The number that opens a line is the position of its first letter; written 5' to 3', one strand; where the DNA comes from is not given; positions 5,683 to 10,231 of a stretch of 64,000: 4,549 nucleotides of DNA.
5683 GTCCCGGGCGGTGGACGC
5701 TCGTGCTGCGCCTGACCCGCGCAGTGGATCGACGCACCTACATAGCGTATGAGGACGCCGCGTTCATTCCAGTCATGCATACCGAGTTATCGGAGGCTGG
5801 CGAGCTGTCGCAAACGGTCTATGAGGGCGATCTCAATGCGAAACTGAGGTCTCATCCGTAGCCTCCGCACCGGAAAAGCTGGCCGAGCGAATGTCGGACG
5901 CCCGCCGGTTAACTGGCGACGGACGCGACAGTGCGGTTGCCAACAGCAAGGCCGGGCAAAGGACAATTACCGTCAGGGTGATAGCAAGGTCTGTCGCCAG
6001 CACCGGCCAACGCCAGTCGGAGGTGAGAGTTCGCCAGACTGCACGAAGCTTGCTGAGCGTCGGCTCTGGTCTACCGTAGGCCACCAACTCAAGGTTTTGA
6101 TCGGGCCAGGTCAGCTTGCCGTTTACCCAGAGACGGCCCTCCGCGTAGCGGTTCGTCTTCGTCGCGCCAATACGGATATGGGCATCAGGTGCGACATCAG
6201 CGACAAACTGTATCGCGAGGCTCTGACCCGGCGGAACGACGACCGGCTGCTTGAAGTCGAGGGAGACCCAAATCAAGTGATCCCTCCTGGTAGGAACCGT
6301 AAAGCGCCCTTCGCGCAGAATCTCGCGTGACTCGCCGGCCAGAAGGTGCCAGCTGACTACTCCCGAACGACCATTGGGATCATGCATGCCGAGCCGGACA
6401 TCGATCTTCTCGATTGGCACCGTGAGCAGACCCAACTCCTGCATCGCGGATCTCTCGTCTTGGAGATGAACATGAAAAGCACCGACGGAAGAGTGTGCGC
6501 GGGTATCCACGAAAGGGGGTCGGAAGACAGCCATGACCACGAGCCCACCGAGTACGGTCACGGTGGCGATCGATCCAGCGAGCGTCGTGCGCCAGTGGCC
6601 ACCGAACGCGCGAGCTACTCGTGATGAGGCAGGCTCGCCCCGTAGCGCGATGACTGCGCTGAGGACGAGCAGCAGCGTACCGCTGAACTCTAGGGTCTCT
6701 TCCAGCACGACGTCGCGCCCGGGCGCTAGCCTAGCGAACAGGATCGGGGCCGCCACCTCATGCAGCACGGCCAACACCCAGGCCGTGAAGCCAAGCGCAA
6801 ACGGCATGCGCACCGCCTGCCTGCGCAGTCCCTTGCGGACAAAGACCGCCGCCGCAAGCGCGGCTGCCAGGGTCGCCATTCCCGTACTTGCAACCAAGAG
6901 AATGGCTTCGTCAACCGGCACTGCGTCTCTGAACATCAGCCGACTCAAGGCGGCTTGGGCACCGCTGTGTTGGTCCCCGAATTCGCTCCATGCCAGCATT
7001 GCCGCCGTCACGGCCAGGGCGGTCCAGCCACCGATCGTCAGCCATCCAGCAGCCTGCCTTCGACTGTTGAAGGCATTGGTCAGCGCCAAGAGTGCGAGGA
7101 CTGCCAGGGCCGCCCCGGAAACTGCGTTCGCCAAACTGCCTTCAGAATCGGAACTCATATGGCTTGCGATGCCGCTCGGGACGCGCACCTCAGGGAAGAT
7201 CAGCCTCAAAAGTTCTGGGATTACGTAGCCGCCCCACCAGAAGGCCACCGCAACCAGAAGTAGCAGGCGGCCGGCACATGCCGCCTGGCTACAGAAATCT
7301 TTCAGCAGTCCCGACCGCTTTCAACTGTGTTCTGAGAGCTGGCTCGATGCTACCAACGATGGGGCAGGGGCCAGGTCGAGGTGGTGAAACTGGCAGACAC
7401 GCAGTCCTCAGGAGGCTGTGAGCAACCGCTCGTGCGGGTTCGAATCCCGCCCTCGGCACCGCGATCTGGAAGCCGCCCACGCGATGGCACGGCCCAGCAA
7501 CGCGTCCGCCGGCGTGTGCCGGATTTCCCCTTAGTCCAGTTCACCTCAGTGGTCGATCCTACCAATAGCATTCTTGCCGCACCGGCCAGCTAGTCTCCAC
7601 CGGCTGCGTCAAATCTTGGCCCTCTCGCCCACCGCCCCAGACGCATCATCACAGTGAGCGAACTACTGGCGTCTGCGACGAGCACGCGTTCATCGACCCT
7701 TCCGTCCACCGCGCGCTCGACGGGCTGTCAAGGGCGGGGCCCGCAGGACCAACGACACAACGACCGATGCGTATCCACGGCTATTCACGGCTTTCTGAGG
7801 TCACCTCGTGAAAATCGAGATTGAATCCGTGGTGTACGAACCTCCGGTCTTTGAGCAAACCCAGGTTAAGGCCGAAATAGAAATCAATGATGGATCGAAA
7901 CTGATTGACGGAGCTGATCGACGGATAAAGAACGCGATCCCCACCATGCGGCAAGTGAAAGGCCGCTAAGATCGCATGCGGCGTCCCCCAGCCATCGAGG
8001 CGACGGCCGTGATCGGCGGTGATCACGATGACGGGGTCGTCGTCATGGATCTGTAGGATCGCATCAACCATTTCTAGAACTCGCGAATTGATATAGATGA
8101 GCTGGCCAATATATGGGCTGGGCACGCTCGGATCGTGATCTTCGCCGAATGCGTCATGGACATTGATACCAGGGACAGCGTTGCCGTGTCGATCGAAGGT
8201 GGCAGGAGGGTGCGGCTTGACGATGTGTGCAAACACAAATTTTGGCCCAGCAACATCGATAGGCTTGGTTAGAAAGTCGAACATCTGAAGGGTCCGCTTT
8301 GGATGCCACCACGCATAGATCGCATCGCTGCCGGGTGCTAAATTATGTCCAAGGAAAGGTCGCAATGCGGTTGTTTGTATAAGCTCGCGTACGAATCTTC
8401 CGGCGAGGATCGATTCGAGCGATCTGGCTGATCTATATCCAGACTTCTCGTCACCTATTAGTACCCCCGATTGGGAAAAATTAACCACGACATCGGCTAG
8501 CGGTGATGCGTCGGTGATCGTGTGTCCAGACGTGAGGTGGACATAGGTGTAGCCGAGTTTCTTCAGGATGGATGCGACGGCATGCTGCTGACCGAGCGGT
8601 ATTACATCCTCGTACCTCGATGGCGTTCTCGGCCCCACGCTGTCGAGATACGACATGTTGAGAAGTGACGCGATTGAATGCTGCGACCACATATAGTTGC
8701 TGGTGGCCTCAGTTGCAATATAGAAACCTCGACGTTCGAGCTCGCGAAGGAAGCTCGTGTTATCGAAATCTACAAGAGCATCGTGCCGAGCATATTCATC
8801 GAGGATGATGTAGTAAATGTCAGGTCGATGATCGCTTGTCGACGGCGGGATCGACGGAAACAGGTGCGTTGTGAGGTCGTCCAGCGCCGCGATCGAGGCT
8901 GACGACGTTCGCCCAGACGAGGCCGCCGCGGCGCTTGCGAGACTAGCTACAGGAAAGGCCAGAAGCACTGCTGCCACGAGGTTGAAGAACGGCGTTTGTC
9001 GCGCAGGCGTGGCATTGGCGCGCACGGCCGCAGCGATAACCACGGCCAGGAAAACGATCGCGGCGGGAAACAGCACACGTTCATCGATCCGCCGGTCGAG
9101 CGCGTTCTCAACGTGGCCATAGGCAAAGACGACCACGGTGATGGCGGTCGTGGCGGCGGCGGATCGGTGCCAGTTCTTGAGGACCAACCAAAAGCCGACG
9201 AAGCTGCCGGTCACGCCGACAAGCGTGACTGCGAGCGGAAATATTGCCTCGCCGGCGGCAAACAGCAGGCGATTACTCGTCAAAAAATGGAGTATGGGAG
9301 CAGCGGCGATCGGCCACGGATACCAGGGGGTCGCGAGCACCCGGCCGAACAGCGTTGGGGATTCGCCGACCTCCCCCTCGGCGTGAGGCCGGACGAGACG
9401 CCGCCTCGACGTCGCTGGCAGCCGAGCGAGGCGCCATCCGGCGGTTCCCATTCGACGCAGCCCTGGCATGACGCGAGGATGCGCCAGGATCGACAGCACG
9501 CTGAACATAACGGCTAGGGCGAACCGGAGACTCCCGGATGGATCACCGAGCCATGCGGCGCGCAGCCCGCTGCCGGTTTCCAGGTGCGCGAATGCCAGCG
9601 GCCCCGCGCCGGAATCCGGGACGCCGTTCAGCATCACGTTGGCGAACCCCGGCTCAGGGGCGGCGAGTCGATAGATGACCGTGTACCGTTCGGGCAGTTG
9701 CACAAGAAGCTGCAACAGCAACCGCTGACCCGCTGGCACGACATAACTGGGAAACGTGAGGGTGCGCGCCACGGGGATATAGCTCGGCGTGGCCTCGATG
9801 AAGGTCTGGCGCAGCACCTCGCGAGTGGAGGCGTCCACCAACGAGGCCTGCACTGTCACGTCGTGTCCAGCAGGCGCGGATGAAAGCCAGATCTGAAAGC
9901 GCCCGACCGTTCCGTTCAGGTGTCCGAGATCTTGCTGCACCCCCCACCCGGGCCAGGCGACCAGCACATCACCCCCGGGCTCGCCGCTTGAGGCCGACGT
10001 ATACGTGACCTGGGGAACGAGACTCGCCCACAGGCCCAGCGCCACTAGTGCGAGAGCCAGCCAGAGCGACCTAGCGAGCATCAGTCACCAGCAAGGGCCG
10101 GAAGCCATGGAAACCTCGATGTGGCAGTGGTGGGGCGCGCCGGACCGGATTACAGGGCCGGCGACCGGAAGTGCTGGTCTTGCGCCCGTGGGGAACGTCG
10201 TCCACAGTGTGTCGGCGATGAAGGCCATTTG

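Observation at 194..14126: Recurrent uncharacterised ~110-aa extracytoplasmic domain shared by both LtaS-like paralogs and two or three neighbouring membrane proteins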

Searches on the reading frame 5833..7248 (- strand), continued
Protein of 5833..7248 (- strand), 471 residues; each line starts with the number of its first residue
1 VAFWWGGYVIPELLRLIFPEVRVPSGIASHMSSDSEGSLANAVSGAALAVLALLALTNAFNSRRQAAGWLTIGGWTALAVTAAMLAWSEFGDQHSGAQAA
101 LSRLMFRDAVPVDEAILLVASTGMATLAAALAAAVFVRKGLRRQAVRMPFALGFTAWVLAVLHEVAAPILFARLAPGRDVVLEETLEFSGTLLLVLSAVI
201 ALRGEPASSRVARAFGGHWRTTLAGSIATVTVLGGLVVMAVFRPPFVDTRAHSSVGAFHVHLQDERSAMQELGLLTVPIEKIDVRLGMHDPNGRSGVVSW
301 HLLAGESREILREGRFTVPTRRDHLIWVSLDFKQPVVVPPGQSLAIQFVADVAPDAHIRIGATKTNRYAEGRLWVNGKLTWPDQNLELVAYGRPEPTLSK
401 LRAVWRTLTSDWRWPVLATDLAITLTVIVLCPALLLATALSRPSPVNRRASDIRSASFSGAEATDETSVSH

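Call 69: search_protein_families(library=pfam, proteins=[L046:13443-15008:-, L046:11687-13186:-, L046:19609-20769:+], max_evalue=0.01)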
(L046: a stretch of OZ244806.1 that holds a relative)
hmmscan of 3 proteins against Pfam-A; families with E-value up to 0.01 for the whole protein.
L046:13443-15008:- (521 aa): 0 families

L046:11687-13186:- (499 aa): 0 families

L046:19609-20769:+ (386 aa): 0 families

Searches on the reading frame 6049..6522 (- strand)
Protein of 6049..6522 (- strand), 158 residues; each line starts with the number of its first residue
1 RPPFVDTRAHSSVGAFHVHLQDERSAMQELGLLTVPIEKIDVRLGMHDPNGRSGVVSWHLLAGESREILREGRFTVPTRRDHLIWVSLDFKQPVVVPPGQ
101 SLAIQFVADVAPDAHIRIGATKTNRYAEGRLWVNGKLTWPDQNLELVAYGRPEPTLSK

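Call 72: search_protein_families(library=pfam, proteins=[window:6049-6522:-], max_evalue=10)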
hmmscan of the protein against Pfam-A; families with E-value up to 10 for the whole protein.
seq(158 aa): 1 family
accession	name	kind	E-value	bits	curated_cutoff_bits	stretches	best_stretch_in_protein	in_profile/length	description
PF06280.18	fn3_5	-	0.062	14.4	27.6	1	91-136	61-101/112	Fn3-like domain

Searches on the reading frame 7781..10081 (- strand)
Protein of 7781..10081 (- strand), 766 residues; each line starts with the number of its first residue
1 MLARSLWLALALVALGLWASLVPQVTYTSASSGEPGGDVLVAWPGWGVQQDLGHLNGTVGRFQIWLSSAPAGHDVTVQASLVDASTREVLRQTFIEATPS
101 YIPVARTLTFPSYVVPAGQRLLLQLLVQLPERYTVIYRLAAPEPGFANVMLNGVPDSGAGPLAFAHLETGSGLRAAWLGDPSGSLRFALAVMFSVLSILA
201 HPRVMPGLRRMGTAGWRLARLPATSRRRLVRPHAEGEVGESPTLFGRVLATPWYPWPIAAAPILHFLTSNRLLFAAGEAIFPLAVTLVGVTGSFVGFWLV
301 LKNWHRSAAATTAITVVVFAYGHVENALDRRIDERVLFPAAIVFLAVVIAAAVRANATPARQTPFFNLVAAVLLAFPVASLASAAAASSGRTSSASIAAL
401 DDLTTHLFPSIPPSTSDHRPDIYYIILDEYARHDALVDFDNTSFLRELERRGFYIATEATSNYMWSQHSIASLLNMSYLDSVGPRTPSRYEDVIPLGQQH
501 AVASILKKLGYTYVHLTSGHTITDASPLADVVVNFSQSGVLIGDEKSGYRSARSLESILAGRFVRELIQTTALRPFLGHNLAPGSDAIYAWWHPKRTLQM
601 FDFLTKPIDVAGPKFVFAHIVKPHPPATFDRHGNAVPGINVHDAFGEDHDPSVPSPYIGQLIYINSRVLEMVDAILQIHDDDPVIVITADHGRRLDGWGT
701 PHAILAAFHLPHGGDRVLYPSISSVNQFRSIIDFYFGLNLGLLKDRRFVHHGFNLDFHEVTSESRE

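Call 3: search_protein_families(library=pfam, proteins=[window:7781-10081:-], max_evalue=0.1)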
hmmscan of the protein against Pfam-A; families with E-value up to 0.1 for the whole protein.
window:7781-10081:- (766 aa): 1 family
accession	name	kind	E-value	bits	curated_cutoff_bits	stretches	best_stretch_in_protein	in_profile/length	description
PF00884.28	Sulfatase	-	0.00014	21.7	25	1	441-716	25-266/301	Sulfatase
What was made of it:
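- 7781..10081 (-): Gene D, 766 aa, a paralog of A with the same architecture. Pfam Sulfatase E 1.4e-4, below the gathering score (call 3).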

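Call 40: search_protein_families(library=ncbifam, proteins=[window:7781-10081:-], max_evalue=0.1)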
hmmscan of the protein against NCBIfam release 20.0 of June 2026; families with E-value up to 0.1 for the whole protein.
window:7781-10081:- (766 aa): 0 families
